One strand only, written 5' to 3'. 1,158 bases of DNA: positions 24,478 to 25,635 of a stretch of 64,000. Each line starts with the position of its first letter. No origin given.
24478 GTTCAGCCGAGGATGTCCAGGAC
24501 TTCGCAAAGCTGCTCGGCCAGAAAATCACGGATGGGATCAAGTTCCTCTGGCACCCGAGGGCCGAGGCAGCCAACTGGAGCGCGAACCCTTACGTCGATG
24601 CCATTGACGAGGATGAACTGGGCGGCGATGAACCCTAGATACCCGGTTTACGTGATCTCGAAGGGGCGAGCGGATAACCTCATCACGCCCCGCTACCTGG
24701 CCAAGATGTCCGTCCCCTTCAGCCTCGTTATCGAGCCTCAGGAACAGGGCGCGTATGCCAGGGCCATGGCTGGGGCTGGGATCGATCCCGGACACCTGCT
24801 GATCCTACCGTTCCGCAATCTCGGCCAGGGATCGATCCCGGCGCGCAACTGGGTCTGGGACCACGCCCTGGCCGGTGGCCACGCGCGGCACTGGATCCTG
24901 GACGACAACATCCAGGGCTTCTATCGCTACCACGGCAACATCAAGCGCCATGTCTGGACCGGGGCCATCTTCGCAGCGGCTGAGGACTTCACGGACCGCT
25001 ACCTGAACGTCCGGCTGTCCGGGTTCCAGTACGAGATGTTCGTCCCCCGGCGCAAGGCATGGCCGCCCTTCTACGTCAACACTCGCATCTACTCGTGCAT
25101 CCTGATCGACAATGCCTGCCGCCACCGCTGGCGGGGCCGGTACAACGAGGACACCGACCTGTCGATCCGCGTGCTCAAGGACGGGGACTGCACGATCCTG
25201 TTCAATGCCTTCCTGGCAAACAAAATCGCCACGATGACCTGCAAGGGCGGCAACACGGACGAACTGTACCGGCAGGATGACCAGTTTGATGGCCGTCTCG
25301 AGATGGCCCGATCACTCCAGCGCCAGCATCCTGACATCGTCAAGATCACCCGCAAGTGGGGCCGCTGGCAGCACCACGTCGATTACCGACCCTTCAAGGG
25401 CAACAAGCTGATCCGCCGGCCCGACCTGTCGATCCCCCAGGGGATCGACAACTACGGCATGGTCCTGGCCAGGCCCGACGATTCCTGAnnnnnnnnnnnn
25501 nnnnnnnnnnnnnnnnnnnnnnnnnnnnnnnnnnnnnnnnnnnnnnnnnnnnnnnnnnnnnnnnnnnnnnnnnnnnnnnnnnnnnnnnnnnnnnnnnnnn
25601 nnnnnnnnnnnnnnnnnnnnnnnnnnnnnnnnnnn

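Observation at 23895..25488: Translationally overlapped ParB-like protein and GT-A-type glycosyltransferase just upstream of the terminase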

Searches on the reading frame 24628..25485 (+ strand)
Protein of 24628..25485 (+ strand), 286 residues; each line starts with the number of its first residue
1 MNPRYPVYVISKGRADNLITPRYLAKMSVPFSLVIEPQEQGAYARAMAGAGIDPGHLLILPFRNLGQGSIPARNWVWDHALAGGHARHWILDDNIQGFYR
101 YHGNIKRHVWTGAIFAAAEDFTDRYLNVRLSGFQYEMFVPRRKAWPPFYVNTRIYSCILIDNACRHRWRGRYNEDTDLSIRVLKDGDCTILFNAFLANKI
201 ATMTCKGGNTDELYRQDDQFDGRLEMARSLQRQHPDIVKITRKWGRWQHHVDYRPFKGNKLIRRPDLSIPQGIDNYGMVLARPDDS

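Call 3: search_protein_families(library=pfam, proteins=[window:24628-25485:+], max_evalue=0.01)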
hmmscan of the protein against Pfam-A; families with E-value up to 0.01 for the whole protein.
window:24628-25485:+ (286 aa): 1 family
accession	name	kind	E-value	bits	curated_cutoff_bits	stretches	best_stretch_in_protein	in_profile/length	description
PF20691.3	TAGT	-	4.6e-37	128.4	27.5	1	5-208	1-205/205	TET-Associated Glycosyltransferase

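Call 4: search_protein_families(library=phrogs, proteins=[window:24628-25485:+], max_evalue=0.01)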
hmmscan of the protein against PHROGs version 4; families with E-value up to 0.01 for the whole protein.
window:24628-25485:+ (286 aa): 1 family
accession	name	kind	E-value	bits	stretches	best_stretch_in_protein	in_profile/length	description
phrog_842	-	other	3.2e-34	119.9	1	1-249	1-241/270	beta-glucosyl-HMC-alpha-glucosyltransferase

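Call 6: find_encoding_contigs(protein=window:24628-25485:+, flank=10000, max_places=6)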
Protein window:24628-25485:+ (286 aa): no gene with exactly this product is on record in the collection.

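Call 7: search_dna_similar(query=window:24628-25485:+, collection=phages, mode=protein, max_rows=40)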
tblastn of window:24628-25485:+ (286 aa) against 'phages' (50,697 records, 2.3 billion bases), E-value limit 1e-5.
Records with a match: 25; places in all: 27; records where one place covers at least 80% of the query: 25.
Best place of each record, by identity: <60% 25.
By first word of the organism name: Aeromonas 12; Vibrio 6; Tenacibaculum 3; Nonlabens 2; Paraglaciecola 1; Pectobacterium 1.
By host as written in the record: Aeromonas salmonicida 4; Aeromonas hydrophila 4; Tenacibaculum maritimum 3; Vibrio splendidus 12B8 2; Vibrio cholerae O1 El Tor 2; Aeromonas hydrophila BIOTECH 10089 2; Persicivirga sp. IMCC12024 2; Shewanella 1; and 5 more.
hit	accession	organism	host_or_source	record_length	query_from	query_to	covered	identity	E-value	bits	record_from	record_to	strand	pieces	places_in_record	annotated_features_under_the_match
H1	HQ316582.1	Vibrio phage henriette 12B8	Vibrio splendidus 12B8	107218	4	279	97%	44.3%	5e-70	239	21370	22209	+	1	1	none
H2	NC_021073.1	Vibrio phage henriette 12B8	Vibrio splendidus 12B8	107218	4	279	97%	44.3%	5e-70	239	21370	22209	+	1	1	none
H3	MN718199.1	Vibrio phage vB_VchM_Kuja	Vibrio cholerae O1 El Tor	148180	4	286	99%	42.4%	4e-63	220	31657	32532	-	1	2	hypothetical protein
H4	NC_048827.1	Vibrio phage vB_VchM_Kuja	Vibrio cholerae O1 El Tor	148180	4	286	99%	42.4%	4e-63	220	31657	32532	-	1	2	beta-glucosyl-HMC-alpha-glucosyltransferase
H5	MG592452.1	Vibrio phage 1.076.O._10N.286.51.B7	Shewanella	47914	4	280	97%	43.1%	6e-69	237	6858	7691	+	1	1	hypothetical protein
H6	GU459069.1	Aeromonas phage 65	Aeromonas salmonicida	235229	4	280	97%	42.4%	5e-64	223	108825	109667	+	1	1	conserved hypothetical protein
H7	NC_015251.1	Aeromonas phage 65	Aeromonas salmonicida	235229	4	280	97%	42.4%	5e-64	223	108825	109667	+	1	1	beta-glucosyl-HMC-alpha-glucosyltransferase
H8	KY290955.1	Aeromonas phage 65.2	Aeromonas salmonicida HER1110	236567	4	280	97%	42.4%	5e-64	223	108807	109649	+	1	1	hypothetical protein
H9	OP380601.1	Aeromonas phage avDM6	Aeromonas hydrophila BIOTECH 10089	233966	4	281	97%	42.0%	8e-65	225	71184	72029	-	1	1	hypothetical protein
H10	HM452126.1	Aeromonas phage phiAS5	Aeromonas salmonicida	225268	3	281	98%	41.7%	2e-65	227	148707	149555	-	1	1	hypothetical protein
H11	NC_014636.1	Aeromonas phage phiAS5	Aeromonas salmonicida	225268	3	281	98%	41.7%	2e-65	227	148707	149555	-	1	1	beta-glucosyl-HMC-alpha-glucosyltransferase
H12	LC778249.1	Aeromonas phage phiWae14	urban sewage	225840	3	281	98%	41.7%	2e-65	226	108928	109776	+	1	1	hypothetical protein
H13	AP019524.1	Tenacibaculum phage PTm1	Tenacibaculum maritimum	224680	2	282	98%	41.3%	8e-65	225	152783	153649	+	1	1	hypothetical protein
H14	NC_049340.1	Tenacibaculum phage PTm1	Tenacibaculum maritimum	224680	2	282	98%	41.3%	8e-65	225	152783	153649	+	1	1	beta-glucosyl-HMC-alpha-glucosyltransferase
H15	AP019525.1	Tenacibaculum phage PTm5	Tenacibaculum maritimum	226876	2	282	98%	41.3%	8e-65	225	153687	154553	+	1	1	hypothetical protein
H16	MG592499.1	Vibrio phage 1.124.O._10N.286.49.B1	Vibrio sp.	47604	1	263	92%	43.8%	6e-67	231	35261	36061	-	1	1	hypothetical protein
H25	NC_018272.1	Nonlabens phage P12024L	Persicivirga sp. IMCC12024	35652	7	261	89%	22.8%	3e-8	60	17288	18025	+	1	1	beta-glucosyl-HMC-alpha-glucosyltransferase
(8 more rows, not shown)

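Call 15: get_annotated_region(hit=H5, flank=8000)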
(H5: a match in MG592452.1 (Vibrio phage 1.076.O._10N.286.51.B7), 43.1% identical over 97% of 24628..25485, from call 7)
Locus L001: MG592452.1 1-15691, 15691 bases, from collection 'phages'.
description: Vibrio phage 1.076.O._10N.286.51.B7, partial genome.
organism: Vibrio phage 1.076.O._10N.286.51.B7 (NCBI taxid 2070720)
taxonomy: Viruses; Duplodnaviria; Heunggongvirae; Uroviricota; Caudoviricetes
host: Shewanella; source: iron chloride precipitation of 0.2um-filtered seawater, resuspended in oxalate solution; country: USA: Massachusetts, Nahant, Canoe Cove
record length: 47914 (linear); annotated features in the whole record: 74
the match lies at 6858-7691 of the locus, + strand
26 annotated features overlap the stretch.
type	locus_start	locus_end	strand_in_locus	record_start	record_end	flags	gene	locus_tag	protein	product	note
CDS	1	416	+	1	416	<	-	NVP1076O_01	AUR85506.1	DNA-packaging protein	NVP1076O_01; aclame_best_match:protein:proph:159313; tara_best_match:OM-RGC.v1.027620215; ...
CDS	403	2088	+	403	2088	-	-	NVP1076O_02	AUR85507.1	terminase-like family protein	NVP1076O_02; aclame_best_match:protein:proph:166228; tara_best_match:OM-RGC.v1.001228255; ...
CDS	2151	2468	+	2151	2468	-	-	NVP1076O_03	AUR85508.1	hypothetical protein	NVP1076O_03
CDS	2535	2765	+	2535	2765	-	-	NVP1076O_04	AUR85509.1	hypothetical protein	NVP1076O_04; cvp_best_match:CAMPEP_0000012418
CDS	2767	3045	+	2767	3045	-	-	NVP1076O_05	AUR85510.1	hypothetical protein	NVP1076O_05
CDS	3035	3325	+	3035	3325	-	-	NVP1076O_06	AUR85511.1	hypothetical protein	NVP1076O_06; cvp_best_match:CAMPEP_0000004954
CDS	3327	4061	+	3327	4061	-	-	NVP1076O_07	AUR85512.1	hypothetical protein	NVP1076O_07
CDS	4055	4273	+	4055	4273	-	-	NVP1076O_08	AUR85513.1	TMhelix containing protein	NVP1076O_08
CDS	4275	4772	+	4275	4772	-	-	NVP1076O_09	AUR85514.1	nucleic acid-binding, OB-fold protein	NVP1076O_09; tara_best_match:OM-RGC.v1.023248317; cvp_best_match:CAMPEP_0000029066; InterPro:IPR012340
CDS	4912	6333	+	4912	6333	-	-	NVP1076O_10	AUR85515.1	portal protein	NVP1076O_10; tara_best_match:OM-RGC.v1.001991723; InterPro:IPR024459; VirFam ID:Portal protein (Portal); pfam:PF06381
CDS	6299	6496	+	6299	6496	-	-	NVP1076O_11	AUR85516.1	hypothetical protein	NVP1076O_11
CDS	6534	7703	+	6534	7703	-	-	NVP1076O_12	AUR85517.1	hypothetical protein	NVP1076O_12; aclame_best_match:protein:vir:106245; tara_best_match:OM-RGC.v1.003541297; ...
CDS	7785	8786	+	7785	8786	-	-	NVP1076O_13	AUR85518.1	head morphogenesis domain protein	NVP1076O_13; tara_best_match:OM-RGC.v1.004558187; cvp_best_match:CAMPEP_0000012416; InterPro:IPR006528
CDS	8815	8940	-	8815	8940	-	-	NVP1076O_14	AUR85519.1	hypothetical protein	NVP1076O_14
CDS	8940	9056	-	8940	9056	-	-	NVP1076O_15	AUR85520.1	hypothetical protein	NVP1076O_15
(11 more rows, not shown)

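Call 16: get_annotated_region(hit=H16, flank=8000)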
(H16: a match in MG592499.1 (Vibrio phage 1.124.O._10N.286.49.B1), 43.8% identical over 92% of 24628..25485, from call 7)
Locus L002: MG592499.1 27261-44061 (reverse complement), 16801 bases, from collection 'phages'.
description: Vibrio phage 1.124.O._10N.286.49.B1, partial genome.
organism: Vibrio phage 1.124.O._10N.286.49.B1 (NCBI taxid 1881384)
taxonomy: Viruses; Duplodnaviria; Heunggongvirae; Uroviricota; Caudoviricetes
host: Vibrio sp.; source: iron chloride precipitation of 0.2um-filtered seawater, resuspended in oxalate solution; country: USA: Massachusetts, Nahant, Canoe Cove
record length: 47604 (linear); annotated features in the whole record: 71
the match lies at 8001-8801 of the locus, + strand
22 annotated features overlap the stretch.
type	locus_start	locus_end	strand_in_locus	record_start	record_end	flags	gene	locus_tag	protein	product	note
CDS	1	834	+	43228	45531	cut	-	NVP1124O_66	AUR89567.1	bifunctional DNA primase/polymerase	NVP1124O_66; InterPro:IPR015330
CDS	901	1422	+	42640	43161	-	-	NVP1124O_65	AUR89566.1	coil containing protein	NVP1124O_65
CDS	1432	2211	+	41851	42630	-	-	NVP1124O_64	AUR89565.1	coil containing protein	NVP1124O_64; aclame_best_match:protein:vir:96770; tara_best_match:OM-RGC.v1.008490370; cvp_best_match:RF_PEP_62362409; ...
CDS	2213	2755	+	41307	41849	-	-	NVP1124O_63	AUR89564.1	hypothetical protein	NVP1124O_63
CDS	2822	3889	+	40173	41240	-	-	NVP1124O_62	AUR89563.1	PD-(D/E)XK nuclease superfamily protein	NVP1124O_62; tara_best_match:OM-RGC.v1.007322083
CDS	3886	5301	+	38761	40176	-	-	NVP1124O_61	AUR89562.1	P-loop containing nucleoside triphosphate hydrolase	NVP1124O_61; tara_best_match:OM-RGC.v1.002498149; cvp_best_match:CAMPEP_0000030608; InterPro:IPR027417; cog:COG0507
CDS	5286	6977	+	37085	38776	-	-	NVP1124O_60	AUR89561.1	P-loop containing nucleoside triphosphate hydrolase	NVP1124O_60; tara_best_match:OM-RGC.v1.001052432; InterPro:IPR027417; cog:COG1061|egg:COG1061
CDS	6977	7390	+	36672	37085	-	-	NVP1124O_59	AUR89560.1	hypothetical protein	NVP1124O_59; tara_best_match:OM-RGC.v1.025692139; cvp_best_match:CAMPEP_0000025922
CDS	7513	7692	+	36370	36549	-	-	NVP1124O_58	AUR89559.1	hypothetical protein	NVP1124O_58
CDS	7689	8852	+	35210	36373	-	-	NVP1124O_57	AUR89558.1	hypothetical protein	NVP1124O_57; aclame_best_match:protein:vir:106245; tara_best_match:OM-RGC.v1.003541297; ...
CDS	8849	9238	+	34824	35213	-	-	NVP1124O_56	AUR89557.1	hypothetical protein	NVP1124O_56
CDS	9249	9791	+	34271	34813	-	-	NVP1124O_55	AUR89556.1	DNA N-6-adenine-methyltransferase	NVP1124O_55; aclame_best_match:protein:vir:93545; tara_best_match:OM-RGC.v1.019412599; ...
CDS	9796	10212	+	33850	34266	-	-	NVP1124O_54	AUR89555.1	dUTPase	NVP1124O_54; aclame_best_match:protein:vir:104226; tara_best_match:OM-RGC.v1.023960998; ...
CDS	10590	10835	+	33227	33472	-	-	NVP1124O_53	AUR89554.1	hypothetical protein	NVP1124O_53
CDS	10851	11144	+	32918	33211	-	-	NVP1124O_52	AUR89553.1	hypothetical protein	NVP1124O_52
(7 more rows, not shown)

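Call 17: get_annotated_region(hit=H2, flank=8000)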
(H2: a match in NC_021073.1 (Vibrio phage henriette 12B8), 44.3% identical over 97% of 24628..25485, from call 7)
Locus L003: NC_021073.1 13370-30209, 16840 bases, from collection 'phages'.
description: Vibrio phage henriette 12B8, complete genome.
organism: Vibrio phage henriette 12B8 (NCBI taxid 573174)
taxonomy: Viruses; Duplodnaviria; Heunggongvirae; Uroviricota; Caudoviricetes
host: Vibrio splendidus 12B8; source: Atlantic: Ipswich Bay; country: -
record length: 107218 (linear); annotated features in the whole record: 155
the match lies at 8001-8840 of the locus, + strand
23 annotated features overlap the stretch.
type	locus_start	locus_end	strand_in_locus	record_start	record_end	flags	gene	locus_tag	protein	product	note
CDS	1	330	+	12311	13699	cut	-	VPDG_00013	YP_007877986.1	PhoH-like phosphate starvation-inducible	-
CDS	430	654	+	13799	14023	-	-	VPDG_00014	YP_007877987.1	DNA ligase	-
CDS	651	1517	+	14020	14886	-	-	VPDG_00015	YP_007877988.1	DNA methyltransferase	-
CDS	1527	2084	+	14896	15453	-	-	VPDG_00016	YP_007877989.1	hypothetical protein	-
CDS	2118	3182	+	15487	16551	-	-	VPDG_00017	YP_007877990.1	recombination endonuclease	-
CDS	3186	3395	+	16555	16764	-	-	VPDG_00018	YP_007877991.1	hypothetical protein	-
CDS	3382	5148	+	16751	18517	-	-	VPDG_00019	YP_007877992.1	SbcC-like subunit of palindrome specific endonuclease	similar to gp46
CDS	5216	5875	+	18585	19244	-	-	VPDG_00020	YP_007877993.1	protease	-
CDS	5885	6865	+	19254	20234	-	-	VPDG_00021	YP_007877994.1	clamp loader of DNA polymerase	similar to gp44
CDS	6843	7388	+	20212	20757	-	-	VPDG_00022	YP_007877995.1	clamp loader of DNA polymerase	-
CDS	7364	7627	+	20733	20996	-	-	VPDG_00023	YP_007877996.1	hypothetical protein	-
CDS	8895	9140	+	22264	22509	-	-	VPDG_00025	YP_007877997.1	hypothetical protein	-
CDS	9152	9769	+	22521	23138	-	-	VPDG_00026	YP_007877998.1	dUTPase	-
CDS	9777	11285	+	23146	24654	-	-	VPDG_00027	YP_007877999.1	DNA polymerase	-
CDS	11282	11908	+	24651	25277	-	-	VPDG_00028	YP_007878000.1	hypothetical protein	-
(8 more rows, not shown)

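Call 20: search_protein_families(library=pfam, proteins=[L001:6534-7700:+, L002:7689-8849:+], max_evalue=1)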
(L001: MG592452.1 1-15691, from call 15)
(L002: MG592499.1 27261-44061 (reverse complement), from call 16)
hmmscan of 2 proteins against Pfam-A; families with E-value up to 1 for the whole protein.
L001:6534-7700:+ (389 aa): 4 families
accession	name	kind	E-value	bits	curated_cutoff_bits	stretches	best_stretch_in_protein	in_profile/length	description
PF20691.3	TAGT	-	9.3e-51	173.1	27.5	1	110-320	1-205/205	TET-Associated Glycosyltransferase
PF24579.1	PDDEXK_14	-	0.073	13.7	25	1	105-153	60-106/140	Phage putative PDDEXK endonuclease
PF07290.17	YqiJ_OB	-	0.18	12.3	25.4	1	115-154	9-50/64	Inner membrane protein YqiJ, OB-fold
PF12015.13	Bud3_N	-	0.19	11.8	25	1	112-149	51-88/182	Bud3, N-terminal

L002:7689-8849:+ (387 aa): 1 family
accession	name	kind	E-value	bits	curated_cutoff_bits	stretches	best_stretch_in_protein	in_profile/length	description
PF20691.3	TAGT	-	7e-55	186.6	27.5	1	109-320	1-205/205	TET-Associated Glycosyltransferase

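Call 23: find_homologous_proteins(query=window:24628-25485:+, max_evalue=1e-10)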
Query window:24628-25485:+ (286 aa): 8000 proteins with E <= 1e-10 among 8000 candidates; the best 120 are listed.
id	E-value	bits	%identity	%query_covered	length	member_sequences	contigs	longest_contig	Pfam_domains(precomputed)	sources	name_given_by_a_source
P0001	5.9e-201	684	100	100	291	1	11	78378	PF20691.4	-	-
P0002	1.2e-144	499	77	98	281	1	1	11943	PF20691.4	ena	-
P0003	6.3e-144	497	76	98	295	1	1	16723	PF20691.4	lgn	-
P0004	1.3e-143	496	76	99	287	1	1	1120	PF20691.4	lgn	-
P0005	7.6e-143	493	76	99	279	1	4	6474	PF20691.4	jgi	jgi:hypothetical protein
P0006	1.1e-141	489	74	99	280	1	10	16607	PF20691.4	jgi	jgi:hypothetical protein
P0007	1.5e-141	489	73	99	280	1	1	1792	PF20691.4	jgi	jgi:hypothetical protein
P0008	2.1e-141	489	72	99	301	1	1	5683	PF20691.4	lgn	-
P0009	3.0e-141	488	74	98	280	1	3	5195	PF20691.4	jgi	jgi:hypothetical protein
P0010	4.3e-141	487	73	98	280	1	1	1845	PF20691.4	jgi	jgi:hypothetical protein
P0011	7.0e-141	487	74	99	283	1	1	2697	PF20691.4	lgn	-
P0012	1.8e-139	482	74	98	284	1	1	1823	PF20691.4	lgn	-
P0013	2.7e-139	482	72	98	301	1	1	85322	PF20691.4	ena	-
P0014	2.9e-138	478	72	100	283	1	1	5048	PF20691.4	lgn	-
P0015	2.1e-137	475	71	98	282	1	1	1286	PF20691.4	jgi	jgi:hypothetical protein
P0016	1.7e-136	472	74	98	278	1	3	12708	PF20691.4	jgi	jgi:hypothetical protein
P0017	1.1e-135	470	71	99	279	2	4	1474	PF20691.4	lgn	-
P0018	1.1e-134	466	69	99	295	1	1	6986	PF20691.4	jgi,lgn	-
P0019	3.3e-133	462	68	98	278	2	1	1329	PF20691.4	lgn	-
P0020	1.7e-132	459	71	98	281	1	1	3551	PF20691.4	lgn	-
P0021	2.5e-132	459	69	100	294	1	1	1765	PF20691.4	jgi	jgi:hypothetical protein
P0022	3.5e-131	455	69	99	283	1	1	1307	PF20691.4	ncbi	-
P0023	3.7e-131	455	70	99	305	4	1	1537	PF20691.4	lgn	-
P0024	8.9e-131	454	70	100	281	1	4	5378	PF20691.4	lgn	-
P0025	2.2e-130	452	68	99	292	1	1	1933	PF20691.4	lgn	-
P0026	3.8e-130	452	70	98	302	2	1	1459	PF20691.4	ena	-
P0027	1.4e-129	450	68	98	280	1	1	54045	PF20691.4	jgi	jgi:hypothetical protein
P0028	2.2e-129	449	67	98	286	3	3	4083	PF20691.4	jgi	jgi:hypothetical protein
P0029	6.1e-129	448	67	99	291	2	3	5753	PF20691.4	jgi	jgi:hypothetical protein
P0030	1.1e-128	447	66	100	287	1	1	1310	PF20691.4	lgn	-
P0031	3.2e-128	445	68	98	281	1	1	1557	PF20691.4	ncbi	-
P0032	1.1e-127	443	68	98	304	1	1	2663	PF20691.4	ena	-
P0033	1.2e-127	443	70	98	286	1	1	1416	PF20691.4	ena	-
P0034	1.8e-127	443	68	97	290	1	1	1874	PF20691.4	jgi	jgi:hypothetical protein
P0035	2.7e-127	442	66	99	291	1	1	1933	PF20691.4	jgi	jgi:hypothetical protein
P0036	2.8e-127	442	67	98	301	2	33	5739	PF20691.4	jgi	jgi:hypothetical protein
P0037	5.4e-127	441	67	98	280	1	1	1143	PF20691.4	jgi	jgi:hypothetical protein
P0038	1.4e-126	440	67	99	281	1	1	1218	PF20691.4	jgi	jgi:hypothetical protein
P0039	1.9e-126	439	65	98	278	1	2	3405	PF20691.4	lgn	-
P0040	3.5e-126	439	66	99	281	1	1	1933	PF20691.4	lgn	-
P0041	3.6e-126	438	66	99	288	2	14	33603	PF20691.4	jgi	jgi:hypothetical protein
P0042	3.7e-126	438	68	99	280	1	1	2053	PF20691.4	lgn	-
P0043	3.7e-126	438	68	98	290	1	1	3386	PF20691.4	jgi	jgi:hypothetical protein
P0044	1.0e-125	437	66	98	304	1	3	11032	PF20691.4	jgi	jgi:hypothetical protein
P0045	2.1e-125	436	67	98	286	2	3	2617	PF20691.4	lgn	-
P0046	2.3e-125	436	67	98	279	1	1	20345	PF20691.4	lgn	-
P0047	3.5e-125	435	66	99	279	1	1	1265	PF20691.4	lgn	-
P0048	6.9e-125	434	67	98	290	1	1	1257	PF20691.4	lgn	-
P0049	8.3e-125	434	66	98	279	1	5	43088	PF20691.4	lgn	-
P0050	1.2e-124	434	65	100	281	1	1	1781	PF20691.4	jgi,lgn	jgi:hypothetical protein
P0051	1.2e-124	433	66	99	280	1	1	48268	PF20691.4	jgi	jgi:hypothetical protein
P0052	1.3e-124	433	67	98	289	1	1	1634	PF20691.4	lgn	-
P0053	1.9e-124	433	65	99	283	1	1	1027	PF20691.4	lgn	-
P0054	2.3e-124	433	67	98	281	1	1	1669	PF20691.4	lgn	-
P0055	2.3e-124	433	68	98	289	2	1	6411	PF20691.4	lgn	-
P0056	2.6e-124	432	66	98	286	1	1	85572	PF20691.4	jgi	jgi:hypothetical protein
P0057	3.2e-124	432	66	98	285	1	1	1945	PF20691.4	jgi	jgi:hypothetical protein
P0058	5.3e-124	431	65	99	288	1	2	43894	PF20691.4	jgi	jgi:hypothetical protein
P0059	5.5e-124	431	68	99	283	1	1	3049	PF20691.4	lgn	-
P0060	5.7e-124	431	65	100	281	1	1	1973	PF20691.4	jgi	jgi:hypothetical protein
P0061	6.0e-124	431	64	98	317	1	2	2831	PF20691.4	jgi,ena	-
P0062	8.8e-124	431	64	99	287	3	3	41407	PF20691.4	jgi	-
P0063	1.1e-123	430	66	98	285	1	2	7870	PF20691.4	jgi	jgi:hypothetical protein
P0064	1.1e-123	430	68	99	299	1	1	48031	PF20691.4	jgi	jgi:hypothetical protein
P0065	1.2e-123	430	66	99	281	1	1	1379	PF20691.4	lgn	-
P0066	1.4e-123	430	65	99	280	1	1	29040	PF20691.4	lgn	-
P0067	2.4e-123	429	67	98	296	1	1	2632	PF20691.4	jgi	jgi:hypothetical protein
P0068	2.6e-123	429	64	99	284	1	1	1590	PF20691.4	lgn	-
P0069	3.1e-123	429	66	99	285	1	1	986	PF20691.4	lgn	-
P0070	3.5e-123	429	65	98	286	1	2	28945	PF20691.4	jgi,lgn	jgi:hypothetical protein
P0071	4.0e-123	428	66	99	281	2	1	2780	PF20691.4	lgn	-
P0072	5.3e-123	428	66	99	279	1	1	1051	PF20691.4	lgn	-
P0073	8.3e-123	427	65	98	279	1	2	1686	PF20691.4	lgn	-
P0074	9.9e-123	427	66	99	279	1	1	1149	PF20691.4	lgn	-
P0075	1.0e-122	427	64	99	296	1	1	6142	PF20691.4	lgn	-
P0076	1.1e-122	427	66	99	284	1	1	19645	PF20691.4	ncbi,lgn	-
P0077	1.5e-122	427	66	98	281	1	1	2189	PF20691.4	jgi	jgi:hypothetical protein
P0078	1.5e-122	427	65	99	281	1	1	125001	PF20691.4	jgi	jgi:hypothetical protein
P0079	1.5e-122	427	65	99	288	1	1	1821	PF20691.4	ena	-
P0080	1.8e-122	426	63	99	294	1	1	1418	PF20691.4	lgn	-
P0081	1.9e-122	426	64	98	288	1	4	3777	PF20691.4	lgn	-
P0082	1.9e-122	426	65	98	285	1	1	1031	PF20691.4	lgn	-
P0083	2.1e-122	426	68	98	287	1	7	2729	PF20691.4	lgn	-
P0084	2.8e-122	426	63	100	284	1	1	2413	PF20691.4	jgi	jgi:hypothetical protein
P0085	3.0e-122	426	66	99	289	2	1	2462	PF20691.4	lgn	-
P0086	3.0e-122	426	64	99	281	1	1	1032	PF20691.4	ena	-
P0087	3.4e-122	425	64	98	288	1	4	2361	PF20691.4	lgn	-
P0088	3.9e-122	425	64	98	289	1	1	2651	PF20691.4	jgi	jgi:hypothetical protein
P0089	4.3e-122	425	64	98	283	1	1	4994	PF20691.4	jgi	jgi:hypothetical protein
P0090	5.5e-122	425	66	99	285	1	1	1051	PF20691.4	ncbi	-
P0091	5.5e-122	425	64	99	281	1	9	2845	PF20691.4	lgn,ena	-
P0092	6.3e-122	425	65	99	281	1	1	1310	PF20691.4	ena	-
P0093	6.5e-122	424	66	98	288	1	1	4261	PF20691.4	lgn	-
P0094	7.4e-122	424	66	98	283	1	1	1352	PF20691.4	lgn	-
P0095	8.6e-122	424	66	98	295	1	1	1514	PF20691.4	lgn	-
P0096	1.0e-121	424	65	99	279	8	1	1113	PF20691.4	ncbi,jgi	jgi:hypothetical protein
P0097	1.1e-121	424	67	98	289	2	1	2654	PF20691.4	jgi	jgi:hypothetical protein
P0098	1.1e-121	424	66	98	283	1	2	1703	PF20691.4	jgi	jgi:hypothetical protein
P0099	1.3e-121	424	65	99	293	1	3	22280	PF20691.4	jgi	jgi:hypothetical protein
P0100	1.4e-121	423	65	98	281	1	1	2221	PF20691.4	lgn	-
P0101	1.6e-121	423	66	98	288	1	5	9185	PF20691.4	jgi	jgi:hypothetical protein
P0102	1.8e-121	423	64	100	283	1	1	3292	PF20691.4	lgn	-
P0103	1.8e-121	423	67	99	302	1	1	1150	PF20691.4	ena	-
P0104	2.2e-121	423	66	98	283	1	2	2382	PF20691.4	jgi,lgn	jgi:hypothetical protein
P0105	2.3e-121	423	65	99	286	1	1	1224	PF20691.4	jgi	jgi:hypothetical protein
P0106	2.4e-121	423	64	99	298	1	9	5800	PF20691.4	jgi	jgi:hypothetical protein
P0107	2.4e-121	423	65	99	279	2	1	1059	PF20691.4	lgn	-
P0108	2.7e-121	422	65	100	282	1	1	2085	PF20691.4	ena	-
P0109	2.7e-121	422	66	99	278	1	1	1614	PF20691.4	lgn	-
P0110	3.5e-121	422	65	98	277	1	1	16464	PF20691.4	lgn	-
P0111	3.5e-121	422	63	99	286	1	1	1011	PF20691.4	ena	-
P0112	3.8e-121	422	65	98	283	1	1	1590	PF20691.4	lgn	-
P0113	4.0e-121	422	64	99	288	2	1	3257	PF20691.4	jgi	jgi:hypothetical protein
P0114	4.3e-121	422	63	99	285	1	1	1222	PF20691.4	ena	-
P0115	4.3e-121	422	65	98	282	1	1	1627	PF20691.4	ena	-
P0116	5.0e-121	422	63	99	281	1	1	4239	PF20691.4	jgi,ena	-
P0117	5.2e-121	422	72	89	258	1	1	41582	PF20691.4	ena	-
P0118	5.9e-121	421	66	98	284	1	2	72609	PF20691.4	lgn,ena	-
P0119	6.3e-121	421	63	98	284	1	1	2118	PF20691.4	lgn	-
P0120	7.3e-121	421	63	99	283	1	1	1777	PF20691.4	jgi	-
